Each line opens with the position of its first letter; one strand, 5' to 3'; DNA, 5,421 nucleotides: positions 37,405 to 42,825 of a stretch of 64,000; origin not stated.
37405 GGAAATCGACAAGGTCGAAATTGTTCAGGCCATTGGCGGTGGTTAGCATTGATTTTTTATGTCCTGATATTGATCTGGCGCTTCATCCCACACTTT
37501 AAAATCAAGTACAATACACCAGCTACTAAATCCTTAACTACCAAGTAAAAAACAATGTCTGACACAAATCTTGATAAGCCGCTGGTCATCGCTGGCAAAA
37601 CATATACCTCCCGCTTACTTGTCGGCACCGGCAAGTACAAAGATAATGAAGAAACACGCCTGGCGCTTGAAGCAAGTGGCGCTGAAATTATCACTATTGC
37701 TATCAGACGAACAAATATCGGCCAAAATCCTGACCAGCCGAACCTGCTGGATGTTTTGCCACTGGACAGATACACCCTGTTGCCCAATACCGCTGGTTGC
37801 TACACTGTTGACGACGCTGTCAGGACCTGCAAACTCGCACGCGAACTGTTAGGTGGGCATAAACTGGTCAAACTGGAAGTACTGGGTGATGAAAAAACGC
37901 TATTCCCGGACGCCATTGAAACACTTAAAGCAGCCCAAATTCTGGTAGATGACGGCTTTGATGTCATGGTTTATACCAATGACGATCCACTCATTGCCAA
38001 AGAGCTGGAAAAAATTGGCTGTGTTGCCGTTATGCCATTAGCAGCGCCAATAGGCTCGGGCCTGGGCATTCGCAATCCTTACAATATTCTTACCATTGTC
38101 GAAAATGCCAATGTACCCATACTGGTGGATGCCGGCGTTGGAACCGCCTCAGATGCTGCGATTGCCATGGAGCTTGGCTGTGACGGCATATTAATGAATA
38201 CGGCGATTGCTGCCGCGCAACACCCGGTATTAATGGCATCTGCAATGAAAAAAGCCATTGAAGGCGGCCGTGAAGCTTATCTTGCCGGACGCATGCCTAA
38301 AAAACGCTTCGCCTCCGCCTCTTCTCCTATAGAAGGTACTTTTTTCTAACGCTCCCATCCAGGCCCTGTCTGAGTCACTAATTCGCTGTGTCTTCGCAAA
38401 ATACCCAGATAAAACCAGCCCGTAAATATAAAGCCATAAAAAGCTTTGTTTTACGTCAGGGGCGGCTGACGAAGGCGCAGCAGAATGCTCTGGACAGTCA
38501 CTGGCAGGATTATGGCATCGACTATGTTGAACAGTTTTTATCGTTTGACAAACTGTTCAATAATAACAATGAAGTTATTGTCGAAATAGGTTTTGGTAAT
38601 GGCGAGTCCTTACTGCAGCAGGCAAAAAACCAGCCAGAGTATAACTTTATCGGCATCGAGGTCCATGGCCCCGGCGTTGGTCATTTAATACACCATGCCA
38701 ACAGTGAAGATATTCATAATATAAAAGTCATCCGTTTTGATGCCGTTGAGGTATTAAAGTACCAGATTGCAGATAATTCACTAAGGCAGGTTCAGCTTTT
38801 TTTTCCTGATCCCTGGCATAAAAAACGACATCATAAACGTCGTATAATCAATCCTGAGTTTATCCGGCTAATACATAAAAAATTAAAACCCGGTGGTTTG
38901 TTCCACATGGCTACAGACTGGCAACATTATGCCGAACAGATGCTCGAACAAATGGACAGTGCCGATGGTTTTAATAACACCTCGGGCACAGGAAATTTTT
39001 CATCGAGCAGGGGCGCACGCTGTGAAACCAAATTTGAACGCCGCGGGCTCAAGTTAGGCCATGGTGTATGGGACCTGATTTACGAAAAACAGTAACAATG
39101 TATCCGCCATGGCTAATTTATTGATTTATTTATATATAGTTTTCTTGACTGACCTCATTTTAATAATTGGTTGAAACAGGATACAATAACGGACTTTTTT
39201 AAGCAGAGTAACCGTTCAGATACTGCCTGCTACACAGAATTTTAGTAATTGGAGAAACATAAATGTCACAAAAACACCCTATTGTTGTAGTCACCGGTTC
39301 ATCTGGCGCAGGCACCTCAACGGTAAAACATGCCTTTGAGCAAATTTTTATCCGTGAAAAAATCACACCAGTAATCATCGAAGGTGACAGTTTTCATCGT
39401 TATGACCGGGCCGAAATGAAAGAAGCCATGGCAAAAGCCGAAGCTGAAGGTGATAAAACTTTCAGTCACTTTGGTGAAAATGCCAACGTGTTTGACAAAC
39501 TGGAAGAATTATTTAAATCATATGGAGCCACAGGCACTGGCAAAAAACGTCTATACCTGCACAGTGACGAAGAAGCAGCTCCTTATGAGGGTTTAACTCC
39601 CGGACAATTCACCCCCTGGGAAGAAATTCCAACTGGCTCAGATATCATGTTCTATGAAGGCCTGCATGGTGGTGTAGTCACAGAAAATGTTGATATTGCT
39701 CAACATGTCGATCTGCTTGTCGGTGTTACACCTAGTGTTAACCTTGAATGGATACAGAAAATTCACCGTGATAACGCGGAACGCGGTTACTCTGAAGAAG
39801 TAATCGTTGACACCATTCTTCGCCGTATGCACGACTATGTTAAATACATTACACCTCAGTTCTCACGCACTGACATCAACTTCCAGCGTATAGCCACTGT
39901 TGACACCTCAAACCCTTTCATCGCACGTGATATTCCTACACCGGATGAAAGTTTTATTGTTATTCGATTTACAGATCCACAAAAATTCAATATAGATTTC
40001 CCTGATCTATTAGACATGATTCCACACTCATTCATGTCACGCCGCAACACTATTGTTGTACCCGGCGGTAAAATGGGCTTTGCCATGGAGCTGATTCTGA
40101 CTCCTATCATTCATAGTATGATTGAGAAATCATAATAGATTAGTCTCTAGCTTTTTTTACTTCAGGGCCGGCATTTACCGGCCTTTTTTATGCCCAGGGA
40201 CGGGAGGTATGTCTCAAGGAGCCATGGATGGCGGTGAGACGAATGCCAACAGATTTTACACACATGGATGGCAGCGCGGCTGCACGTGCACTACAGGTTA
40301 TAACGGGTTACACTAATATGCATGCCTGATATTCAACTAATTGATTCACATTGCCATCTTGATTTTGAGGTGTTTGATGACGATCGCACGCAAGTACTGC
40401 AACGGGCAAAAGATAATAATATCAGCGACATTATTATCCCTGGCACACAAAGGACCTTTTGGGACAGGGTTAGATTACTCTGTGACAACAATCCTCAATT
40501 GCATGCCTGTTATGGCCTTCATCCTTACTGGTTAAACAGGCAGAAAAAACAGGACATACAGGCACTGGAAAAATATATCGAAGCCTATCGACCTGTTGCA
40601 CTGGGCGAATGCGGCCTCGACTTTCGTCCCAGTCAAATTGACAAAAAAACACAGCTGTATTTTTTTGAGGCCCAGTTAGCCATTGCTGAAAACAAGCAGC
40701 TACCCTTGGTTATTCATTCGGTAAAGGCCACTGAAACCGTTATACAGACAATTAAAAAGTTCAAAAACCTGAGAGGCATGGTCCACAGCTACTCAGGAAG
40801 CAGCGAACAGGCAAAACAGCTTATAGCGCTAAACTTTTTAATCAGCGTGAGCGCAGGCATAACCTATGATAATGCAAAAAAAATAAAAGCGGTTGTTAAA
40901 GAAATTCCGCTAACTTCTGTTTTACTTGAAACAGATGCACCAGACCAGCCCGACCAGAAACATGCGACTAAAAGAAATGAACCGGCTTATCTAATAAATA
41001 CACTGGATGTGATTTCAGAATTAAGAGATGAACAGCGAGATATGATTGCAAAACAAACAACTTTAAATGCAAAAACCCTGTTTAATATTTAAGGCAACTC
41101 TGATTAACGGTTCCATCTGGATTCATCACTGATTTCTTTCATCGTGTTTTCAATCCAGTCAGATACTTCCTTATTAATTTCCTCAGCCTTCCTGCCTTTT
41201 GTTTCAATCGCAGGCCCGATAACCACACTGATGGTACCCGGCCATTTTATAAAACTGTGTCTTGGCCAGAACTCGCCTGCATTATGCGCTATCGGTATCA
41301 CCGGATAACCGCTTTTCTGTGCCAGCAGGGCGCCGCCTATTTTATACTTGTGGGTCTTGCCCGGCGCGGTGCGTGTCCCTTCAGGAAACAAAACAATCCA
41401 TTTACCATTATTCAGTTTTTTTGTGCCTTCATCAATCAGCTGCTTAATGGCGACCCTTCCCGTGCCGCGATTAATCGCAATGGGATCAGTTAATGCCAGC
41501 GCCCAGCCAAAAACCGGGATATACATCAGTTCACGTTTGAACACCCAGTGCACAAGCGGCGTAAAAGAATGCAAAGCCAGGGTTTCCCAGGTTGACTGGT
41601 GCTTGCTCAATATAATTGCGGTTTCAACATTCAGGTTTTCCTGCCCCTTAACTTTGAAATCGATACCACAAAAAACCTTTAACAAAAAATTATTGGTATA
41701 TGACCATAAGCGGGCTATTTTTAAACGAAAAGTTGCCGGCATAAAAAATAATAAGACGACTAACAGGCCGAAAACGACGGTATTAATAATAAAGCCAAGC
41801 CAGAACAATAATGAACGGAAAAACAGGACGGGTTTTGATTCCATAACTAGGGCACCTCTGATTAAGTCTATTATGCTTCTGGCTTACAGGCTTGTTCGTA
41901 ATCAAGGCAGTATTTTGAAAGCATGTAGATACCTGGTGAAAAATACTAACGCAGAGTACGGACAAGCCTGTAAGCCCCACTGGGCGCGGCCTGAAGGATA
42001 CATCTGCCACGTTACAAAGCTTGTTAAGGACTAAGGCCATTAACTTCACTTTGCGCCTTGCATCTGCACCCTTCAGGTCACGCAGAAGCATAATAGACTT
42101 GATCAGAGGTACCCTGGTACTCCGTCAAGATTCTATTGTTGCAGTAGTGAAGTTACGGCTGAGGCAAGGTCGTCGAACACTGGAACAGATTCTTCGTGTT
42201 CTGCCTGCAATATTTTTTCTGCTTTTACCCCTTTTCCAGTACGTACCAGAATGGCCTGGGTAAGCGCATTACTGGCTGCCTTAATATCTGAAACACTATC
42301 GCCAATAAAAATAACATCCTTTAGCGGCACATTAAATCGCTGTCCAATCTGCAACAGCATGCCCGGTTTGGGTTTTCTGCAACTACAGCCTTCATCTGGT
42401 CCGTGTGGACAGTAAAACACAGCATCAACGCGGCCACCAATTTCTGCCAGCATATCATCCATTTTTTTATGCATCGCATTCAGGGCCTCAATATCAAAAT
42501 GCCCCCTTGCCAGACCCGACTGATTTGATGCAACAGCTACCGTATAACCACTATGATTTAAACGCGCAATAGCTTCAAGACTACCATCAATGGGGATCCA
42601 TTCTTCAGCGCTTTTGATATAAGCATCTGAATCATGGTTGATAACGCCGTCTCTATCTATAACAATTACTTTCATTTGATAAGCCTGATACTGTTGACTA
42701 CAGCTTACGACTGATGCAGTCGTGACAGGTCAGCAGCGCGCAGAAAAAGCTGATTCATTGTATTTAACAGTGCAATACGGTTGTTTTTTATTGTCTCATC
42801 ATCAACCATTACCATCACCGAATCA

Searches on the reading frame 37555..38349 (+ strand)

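Call 66: search_protein_families(library=pfam, proteins=[window:37555-38349:+], max_evalue=0.001)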
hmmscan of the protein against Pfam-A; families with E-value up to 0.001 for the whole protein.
window:37555-38349:+ (264 aa): 2 families
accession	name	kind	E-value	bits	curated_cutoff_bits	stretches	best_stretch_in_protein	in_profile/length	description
PF05690.20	ThiG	-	1.6e-111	372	23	1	12-258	2-247/247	Thiazole biosynthesis protein ThiG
PF00977.27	His_biosynth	-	0.00094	19.1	23.6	0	178-233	65-118/228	Histidine biosynthesis protein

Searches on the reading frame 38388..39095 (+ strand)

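Call 66: search_protein_families(library=pfam, proteins=[window:38388-39095:+], max_evalue=0.001)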
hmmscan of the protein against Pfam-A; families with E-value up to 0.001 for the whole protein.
window:38388-39095:+ (235 aa): 1 family
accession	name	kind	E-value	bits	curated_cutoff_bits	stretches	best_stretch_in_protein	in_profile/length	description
PF02390.23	Methyltransf_4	-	4e-57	192.9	24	1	61-230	2-173/173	Putative methyltransferase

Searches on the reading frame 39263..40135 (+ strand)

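Call 66: search_protein_families(library=pfam, proteins=[window:39263-40135:+], max_evalue=0.001)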
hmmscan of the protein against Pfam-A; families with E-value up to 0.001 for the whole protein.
window:39263-40135:+ (290 aa): 2 families
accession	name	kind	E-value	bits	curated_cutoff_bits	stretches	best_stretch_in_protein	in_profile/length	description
PF00485.24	PRK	-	2.1e-70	237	22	1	7-216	1-196/196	Phosphoribulokinase / Uridine kinase family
PF06414.18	Zeta_toxin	-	0.00084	19.3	22.3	0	3-57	13-66/199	Zeta toxin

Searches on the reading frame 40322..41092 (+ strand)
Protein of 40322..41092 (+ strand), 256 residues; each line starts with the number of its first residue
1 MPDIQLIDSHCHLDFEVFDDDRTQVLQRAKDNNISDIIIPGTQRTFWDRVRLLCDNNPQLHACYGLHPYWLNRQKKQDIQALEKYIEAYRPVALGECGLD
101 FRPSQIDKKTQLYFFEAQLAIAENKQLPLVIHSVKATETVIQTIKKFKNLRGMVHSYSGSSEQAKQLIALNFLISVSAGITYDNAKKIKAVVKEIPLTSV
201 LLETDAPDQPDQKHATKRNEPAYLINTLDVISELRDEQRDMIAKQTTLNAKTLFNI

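Call 66: search_protein_families(library=pfam, proteins=[window:40322-41092:+], max_evalue=0.001)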
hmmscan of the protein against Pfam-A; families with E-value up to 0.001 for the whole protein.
window:40322-41092:+ (256 aa): 1 family
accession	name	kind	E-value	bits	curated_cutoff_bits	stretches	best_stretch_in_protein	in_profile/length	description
PF01026.27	TatD_DNase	-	1.4e-69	234.8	27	1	7-255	1-253/253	TatD related DNase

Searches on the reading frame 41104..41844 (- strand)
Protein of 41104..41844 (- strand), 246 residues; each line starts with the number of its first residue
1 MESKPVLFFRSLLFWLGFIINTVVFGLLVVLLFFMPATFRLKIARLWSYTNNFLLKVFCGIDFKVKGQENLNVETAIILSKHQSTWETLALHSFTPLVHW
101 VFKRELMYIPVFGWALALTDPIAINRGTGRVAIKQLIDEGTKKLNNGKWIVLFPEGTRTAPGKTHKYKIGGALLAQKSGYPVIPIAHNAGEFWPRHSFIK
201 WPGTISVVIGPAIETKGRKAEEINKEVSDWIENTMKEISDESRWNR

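Call 67: search_protein_families(library=pfam, proteins=[window:41104-41844:-], max_evalue=0.001)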
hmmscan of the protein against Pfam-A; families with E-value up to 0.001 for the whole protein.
window:41104-41844:- (246 aa): 1 family
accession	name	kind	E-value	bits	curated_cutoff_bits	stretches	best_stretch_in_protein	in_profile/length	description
PF01553.26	Acyltransferase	-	3.3e-21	75.9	23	1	63-187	2-131/132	Acyltransferase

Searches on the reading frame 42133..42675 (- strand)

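Call 67: search_protein_families(library=pfam, proteins=[window:42133-42675:-], max_evalue=0.001)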
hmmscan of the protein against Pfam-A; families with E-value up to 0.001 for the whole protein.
window:42133-42675:- (180 aa): 5 families
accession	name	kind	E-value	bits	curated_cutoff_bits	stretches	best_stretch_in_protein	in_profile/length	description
PF13242.12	Hydrolase_like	-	2.7e-14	53.2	22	1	99-172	2-74/75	HAD-hyrolase-like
PF00702.32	Hydrolase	-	8.5e-13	49.6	26.4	1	10-137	81-190/191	haloacid dehalogenase-like hydrolase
PF08645.17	PNK3P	-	7.4e-11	42.5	22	1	6-131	5-130/161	Polynucleotide kinase 3 phosphatase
PF13419.12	HAD_2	-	1.2e-10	42.3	23.8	1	99-144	133-178/178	Haloacid dehalogenase-like hydrolase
PF13344.12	Hydrolase_6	-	0.00069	20.1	27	0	4-59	1-46/101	Haloacid dehalogenase-like hydrolase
